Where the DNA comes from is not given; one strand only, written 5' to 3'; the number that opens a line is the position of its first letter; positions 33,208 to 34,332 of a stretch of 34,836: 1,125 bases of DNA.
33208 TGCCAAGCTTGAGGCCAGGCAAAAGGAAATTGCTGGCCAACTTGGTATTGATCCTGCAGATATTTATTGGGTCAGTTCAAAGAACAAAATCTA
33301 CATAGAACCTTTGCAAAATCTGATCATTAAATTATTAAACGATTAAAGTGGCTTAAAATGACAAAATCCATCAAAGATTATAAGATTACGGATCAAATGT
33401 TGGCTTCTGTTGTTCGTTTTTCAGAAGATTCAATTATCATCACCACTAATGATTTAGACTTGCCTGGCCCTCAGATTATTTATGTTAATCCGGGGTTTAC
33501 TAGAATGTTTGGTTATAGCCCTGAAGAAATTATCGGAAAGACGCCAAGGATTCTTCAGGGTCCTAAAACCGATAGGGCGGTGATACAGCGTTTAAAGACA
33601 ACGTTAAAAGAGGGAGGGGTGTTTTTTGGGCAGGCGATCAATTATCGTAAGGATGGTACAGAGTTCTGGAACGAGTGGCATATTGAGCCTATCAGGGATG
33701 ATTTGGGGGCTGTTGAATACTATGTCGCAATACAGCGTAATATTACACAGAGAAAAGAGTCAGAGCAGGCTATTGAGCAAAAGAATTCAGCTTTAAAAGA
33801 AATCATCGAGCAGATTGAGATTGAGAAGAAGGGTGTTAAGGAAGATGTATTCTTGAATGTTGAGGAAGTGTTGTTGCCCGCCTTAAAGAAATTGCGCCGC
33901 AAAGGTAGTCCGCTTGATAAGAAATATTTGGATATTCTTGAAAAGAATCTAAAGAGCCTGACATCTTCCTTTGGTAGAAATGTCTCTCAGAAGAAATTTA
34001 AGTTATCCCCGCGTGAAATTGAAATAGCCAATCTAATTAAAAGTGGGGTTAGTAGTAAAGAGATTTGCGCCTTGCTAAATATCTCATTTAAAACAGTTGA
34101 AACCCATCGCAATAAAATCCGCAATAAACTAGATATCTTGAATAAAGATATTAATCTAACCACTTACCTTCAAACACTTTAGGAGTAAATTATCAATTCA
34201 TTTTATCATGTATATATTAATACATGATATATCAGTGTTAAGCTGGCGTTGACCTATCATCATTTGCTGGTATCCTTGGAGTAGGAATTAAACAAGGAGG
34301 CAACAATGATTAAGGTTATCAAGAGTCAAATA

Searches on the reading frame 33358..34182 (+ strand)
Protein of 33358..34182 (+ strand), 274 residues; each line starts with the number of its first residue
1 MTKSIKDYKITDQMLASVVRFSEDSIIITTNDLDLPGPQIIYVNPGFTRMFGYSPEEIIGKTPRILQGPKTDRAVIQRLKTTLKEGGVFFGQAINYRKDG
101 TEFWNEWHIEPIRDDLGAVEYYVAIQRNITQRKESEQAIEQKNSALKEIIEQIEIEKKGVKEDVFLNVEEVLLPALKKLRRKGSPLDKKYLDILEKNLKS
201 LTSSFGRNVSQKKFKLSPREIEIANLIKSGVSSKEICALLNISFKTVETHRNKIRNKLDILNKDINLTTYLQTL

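Call 13: search_protein_families(library=pfam, proteins=[window:33358-34182:+], max_evalue=0.001)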
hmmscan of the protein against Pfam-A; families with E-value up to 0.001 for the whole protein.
window:33358-34182:+ (274 aa): 7 families
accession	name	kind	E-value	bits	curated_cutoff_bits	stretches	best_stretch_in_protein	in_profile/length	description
PF13426.13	PAS_9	-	2.4e-20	73.2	27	1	24-131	2-103/103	PAS domain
PF08447.18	PAS_3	-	1.9e-12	47.7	25.6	1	40-125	1-88/89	PAS fold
PF00989.32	PAS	-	2.8e-12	47.1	22.6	1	39-127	22-111/113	PAS fold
PF00196.25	GerE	-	5.3e-12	45.6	23.5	1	216-262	3-49/57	Bacterial regulatory proteins, luxR family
PF08448.16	PAS_4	-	2e-11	44.5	23.1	1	39-134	16-110/110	PAS fold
PF13188.13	PAS_8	-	2.3e-06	27.8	21.8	1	14-70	2-54/65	PAS domain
PF13518.12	HTH_28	-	0.0002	21.8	25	1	222-256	4-38/52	Helix-turn-helix domain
